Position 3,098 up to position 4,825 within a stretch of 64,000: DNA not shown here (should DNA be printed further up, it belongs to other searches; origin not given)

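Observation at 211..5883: Two-component system in one operon with an orphan ortA-ortB (AKP thiolase) pair and a PLP racemase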

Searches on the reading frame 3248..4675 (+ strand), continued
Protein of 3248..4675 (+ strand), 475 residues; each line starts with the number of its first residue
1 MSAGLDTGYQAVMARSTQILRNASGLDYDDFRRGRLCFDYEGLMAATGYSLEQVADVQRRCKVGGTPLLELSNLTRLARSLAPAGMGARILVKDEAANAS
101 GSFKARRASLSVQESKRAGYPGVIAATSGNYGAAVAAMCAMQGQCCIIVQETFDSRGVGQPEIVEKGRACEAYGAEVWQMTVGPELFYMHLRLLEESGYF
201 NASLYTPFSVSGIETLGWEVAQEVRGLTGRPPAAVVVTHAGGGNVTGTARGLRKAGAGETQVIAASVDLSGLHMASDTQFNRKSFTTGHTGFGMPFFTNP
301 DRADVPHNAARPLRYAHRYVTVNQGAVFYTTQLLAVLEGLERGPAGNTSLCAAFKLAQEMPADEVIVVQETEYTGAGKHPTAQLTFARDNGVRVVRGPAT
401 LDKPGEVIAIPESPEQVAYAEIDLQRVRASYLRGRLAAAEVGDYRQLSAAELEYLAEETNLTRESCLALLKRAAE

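Call 23: search_solved_structures(query=window:3248-4675:+, max_evalue=0.00001)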
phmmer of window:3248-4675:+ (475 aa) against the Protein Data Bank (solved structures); distinct sequences matched with E-value up to 0.00001: 34.
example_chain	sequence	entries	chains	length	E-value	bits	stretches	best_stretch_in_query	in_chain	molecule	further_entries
1m54_A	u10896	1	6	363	1e-08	38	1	62-365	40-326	CYSTATHIONINE BETA-SYNTHASE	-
8stw_A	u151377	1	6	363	1e-08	37.9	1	62-365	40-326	Cystathionine beta-synthase, K384N variant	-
5mms_A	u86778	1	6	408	1.5e-08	37.4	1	62-365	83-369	Cystathionine beta-synthase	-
1jbq_A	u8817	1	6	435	2e-08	37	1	62-365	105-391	CYSTATHIONINE BETA-SYNTHASE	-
9sqq_A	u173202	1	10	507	3e-08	36.4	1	62-365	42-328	Cystathionine beta-synthase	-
9shm_A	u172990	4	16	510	3e-08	36.4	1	62-365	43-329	Cystathionine beta-synthase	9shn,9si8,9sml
4l3v_B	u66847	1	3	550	3.9e-08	36.1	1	62-365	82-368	Cystathionine beta-synthase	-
9spv_B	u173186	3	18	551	3.9e-08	36.1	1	62-365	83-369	Cystathionine beta-synthase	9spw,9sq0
8s5j_A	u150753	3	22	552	3.9e-08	36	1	62-365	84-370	Cystathionine beta-synthase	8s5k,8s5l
4l28_A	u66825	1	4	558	4e-08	36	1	62-365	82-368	Cystathionine beta-synthase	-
8s5h_A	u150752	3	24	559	4e-08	36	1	62-365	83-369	Cystathionine beta-synthase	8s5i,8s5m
4l27_B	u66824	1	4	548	4.1e-08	36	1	62-365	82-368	Cystathionine beta-synthase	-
4l0d_A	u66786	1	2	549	4.1e-08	36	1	62-365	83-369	Cystathionine beta-synthase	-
9vtf_A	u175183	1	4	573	4.4e-08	35.9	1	62-365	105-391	Cystathionine beta-synthase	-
4coo_A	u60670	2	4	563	4.5e-08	35.9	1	62-365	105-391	CYSTATHIONINE BETA-SYNTHASE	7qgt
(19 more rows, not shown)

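Call 29: list_cluster_members(proteins=[window:3248-4675:+, window:4672-5883:+, window:2123-2839:+, window:211-2118:+, window:2856-3251:+, window:5887-6438:+])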
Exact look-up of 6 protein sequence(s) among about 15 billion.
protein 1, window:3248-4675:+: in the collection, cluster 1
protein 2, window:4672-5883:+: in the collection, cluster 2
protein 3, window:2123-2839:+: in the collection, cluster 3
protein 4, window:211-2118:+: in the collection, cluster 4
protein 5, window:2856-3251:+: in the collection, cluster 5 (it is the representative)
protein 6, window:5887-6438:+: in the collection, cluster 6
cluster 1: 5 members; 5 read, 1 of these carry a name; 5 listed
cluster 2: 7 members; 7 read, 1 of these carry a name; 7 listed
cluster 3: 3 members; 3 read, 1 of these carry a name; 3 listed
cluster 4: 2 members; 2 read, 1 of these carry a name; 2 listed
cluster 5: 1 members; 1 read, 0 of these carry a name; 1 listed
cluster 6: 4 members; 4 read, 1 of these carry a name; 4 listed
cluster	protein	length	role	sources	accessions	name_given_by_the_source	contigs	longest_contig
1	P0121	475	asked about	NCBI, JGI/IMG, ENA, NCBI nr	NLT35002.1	MAG: PLP-dependent lyase/thiolase [Gaiellales bacterium] | PLP-dependent lyase/thiolase [Gaiellales bacterium]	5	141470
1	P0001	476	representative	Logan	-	-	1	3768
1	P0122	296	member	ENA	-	-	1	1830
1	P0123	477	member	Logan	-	-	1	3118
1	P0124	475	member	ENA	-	-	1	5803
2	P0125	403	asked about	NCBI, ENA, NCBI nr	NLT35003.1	MAG: alanine racemase [Gaiellales bacterium] | alanine racemase [Gaiellales bacterium]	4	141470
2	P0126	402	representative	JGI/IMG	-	-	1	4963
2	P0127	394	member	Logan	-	-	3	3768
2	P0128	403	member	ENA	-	-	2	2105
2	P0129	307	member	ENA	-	-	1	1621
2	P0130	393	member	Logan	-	-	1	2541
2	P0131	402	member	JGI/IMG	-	-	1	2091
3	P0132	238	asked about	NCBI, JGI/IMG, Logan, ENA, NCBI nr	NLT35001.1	MAG: response regulator [Gaiellales bacterium] | response regulator [Gaiellales bacterium]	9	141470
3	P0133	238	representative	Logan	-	-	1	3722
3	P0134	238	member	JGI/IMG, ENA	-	-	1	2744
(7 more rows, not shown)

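Call 33: search_protein_families(library=pfam, proteins=[L052:7448-8749:+, L052:8768-9673:+, L052:11430-11969:+, L052:12465-14174:-, L071:8402-9349:-, L071:11423-12763:+, L071:12977-13699:+, L071:13896-14990:+, L113:7987-9633:+, L113:11401-11808:+], max_evalue=0.001)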
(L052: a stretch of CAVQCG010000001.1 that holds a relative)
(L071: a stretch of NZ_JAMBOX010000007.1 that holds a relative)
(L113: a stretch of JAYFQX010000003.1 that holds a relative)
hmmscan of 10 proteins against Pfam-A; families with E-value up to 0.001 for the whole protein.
L052:7448-8749:+ (433 aa): 1 family
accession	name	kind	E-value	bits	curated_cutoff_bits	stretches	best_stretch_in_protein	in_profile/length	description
PF00557.29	Peptidase_M24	-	1.7e-45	155.8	23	1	203-413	2-208/208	Metallopeptidase family M24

L052:8768-9673:+ (301 aa): 0 families

L052:11430-11969:+ (179 aa): 7 families
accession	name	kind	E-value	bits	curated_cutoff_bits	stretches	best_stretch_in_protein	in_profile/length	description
PF07883.17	Cupin_2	-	8.1e-19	67.6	27.2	1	104-172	2-68/70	Cupin domain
PF01381.28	HTH_3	-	5.9e-13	49.1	23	1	7-59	1-53/55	Helix-turn-helix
PF12844.13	HTH_19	-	8.9e-10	38.8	30.2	1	4-57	1-54/64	Helix-turn-helix domain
PF13560.12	HTH_31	-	3.8e-09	37.2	27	1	3-55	2-55/64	Helix-turn-helix domain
PF13443.12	HTH_26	-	3.9e-05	24.3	22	1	6-62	1-58/63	Cro/C1-type HTH DNA-binding domain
PF00190.28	Cupin_1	-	8.6e-05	22.6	22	1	110-175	41-114/151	Cupin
PF02311.25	AraC_binding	-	0.0002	21.6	21.1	1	120-164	21-65/135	AraC-like ligand binding domain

L052:12465-14174:- (569 aa): 2 families
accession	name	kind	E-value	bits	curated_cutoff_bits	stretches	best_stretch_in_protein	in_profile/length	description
PF02129.25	Peptidase_S15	-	1.3e-57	195.9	23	1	24-287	1-261/262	X-Pro dipeptidyl-peptidase (S15 family)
PF08530.16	PepX_C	-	3.1e-43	148.7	22.5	1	327-561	8-216/217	X-Pro dipeptidyl-peptidase C-terminal non-catalytic domain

L071:8402-9349:- (315 aa): 2 families
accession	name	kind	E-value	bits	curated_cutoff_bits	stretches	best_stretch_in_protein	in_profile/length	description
PF00892.27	EamA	-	3e-48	163.9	28.2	2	163-299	2-134/135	EamA-like transporter family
PF03151.22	TPT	-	3.5e-10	40.2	30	1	43-297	30-289/291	Triose-phosphate Transporter family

L071:11423-12763:+ (446 aa): 1 family
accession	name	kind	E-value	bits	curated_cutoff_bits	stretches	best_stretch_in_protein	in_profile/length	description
PF00202.27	Aminotran_3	-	1.6e-114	383.2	30.5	1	26-427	9-403/403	Aminotransferase class-III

L071:12977-13699:+ (240 aa): 2 families
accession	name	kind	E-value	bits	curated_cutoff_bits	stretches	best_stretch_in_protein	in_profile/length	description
PF07702.18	UTRA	-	4.7e-29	101.4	23.8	1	100-231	9-140/141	UTRA domain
PF00392.27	GntR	-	6.9e-18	64.5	27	1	11-74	1-64/64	Bacterial regulatory proteins, gntR family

L071:13896-14990:+ (364 aa): 4 families
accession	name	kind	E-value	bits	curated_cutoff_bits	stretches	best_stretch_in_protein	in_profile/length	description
PF13416.11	SBP_bac_8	-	5.1e-37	128.6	27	1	61-326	2-274/279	Bacterial extracellular solute-binding protein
PF01547.30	SBP_bac_1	-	3e-26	93.6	26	1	52-301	3-306/307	Bacterial extracellular solute-binding protein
PF13343.11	SBP_bac_6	-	1.9e-24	86.9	24.6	1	100-326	15-223/245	Bacterial extracellular solute-binding protein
PF13531.11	SBP_bac_11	-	8.3e-18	65.4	25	1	48-301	4-218/227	Bacterial extracellular solute-binding protein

L113:7987-9633:+ (548 aa): 2 families
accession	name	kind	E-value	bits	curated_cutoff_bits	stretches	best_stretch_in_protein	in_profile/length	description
PF07969.17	Amidohydro_3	-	2.2e-20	74.1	29.7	2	452-527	394-469/472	Amidohydrolase family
PF01979.26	Amidohydro_1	-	2.9e-10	40.3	25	1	426-526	245-342/345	Amidohydrolase family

L113:11401-11808:+ (135 aa): 2 families
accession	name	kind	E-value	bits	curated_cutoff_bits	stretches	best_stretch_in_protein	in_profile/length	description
PF07366.18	SnoaL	-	3.6e-25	88.7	28.4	1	9-134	5-126/126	SnoaL-like polyketide cyclase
PF12680.13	SnoaL_2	-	4.5e-19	69.4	27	1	12-119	5-100/102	SnoaL-like domain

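Call 34: search_protein_families(library=pfam, proteins=[L113:11840-12388:+, L016:7556-8827:+, L016:8860-9591:+, L017:7589-8290:+, L017:8290-8808:+, L017:10733-11569:+, L054:8429-9325:+, L054:11421-12776:+, L072:5411-6502:+, L072:9850-10416:+], max_evalue=0.001)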
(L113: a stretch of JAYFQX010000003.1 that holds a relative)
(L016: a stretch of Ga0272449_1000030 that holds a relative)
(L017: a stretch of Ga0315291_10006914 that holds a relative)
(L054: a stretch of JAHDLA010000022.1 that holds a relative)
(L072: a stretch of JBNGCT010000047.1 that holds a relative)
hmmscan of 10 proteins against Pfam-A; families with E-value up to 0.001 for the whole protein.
L113:11840-12388:+ (182 aa): 2 families
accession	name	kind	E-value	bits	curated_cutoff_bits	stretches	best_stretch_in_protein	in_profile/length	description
PF03358.20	FMN_red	-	4.8e-23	81.9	24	1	4-123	2-116/152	NADPH-dependent FMN reductase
PF02525.22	Flavodoxin_2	-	5.7e-14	52.7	27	1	3-126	1-138/198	Flavodoxin-like fold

L016:7556-8827:+ (423 aa): 2 families
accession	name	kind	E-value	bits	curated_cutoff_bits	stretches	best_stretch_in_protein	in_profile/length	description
PF02687.27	FtsX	-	1.4e-23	83.6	25.5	1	297-416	3-120/120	FtsX-like permease C-terminal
PF12704.14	MacB_PCD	-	1.7e-21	77.9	27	1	21-268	1-206/207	MacB-like periplasmic core domain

L016:8860-9591:+ (243 aa): 1 family
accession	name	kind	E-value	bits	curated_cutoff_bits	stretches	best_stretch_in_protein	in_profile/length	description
PF04893.22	Yip1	-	1.2e-15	58.3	28.6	1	9-186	3-169/173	Yip1 domain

L017:7589-8290:+ (233 aa): 2 families
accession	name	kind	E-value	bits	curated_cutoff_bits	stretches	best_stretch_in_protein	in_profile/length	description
PF00005.33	ABC_tran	-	7.3e-31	108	25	1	17-160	1-136/137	ABC transporter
PF13304.12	AAA_21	-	1.8e-06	28.7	27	0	132-187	237-295/304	AAA domain, putative AbiEii toxin, Type IV TA system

L017:8290-8808:+ (172 aa): 2 families
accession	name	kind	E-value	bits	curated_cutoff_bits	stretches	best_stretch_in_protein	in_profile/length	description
PF07366.18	SnoaL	-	1.7e-19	70.3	28.4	1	52-167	10-125/126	SnoaL-like polyketide cyclase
PF12680.13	SnoaL_2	-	5.9e-13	49.7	27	1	52-154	7-101/102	SnoaL-like domain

L017:10733-11569:+ (278 aa): 0 families

L054:8429-9325:+ (298 aa): 1 family
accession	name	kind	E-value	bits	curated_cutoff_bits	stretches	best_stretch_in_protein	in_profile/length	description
PF01557.24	FAA_hydrolase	-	1.9e-69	234.1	23.9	1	87-297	2-213/214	Fumarylacetoacetate (FAA) hydrolase C-terminal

L054:11421-12776:+ (451 aa): 1 family
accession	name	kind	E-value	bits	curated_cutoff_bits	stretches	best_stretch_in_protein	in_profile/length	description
PF00202.27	Aminotran_3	-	1.4e-114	383.4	30.5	1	26-430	6-401/403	Aminotransferase class-III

L072:5411-6502:+ (363 aa): 0 families

L072:9850-10416:+ (188 aa): 1 family
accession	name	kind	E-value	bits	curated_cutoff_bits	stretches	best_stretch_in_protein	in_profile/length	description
PF04290.18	DctQ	-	4.9e-21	75.4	28.3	1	29-157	1-127/132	Tripartite ATP-independent periplasmic transporters, DctQ component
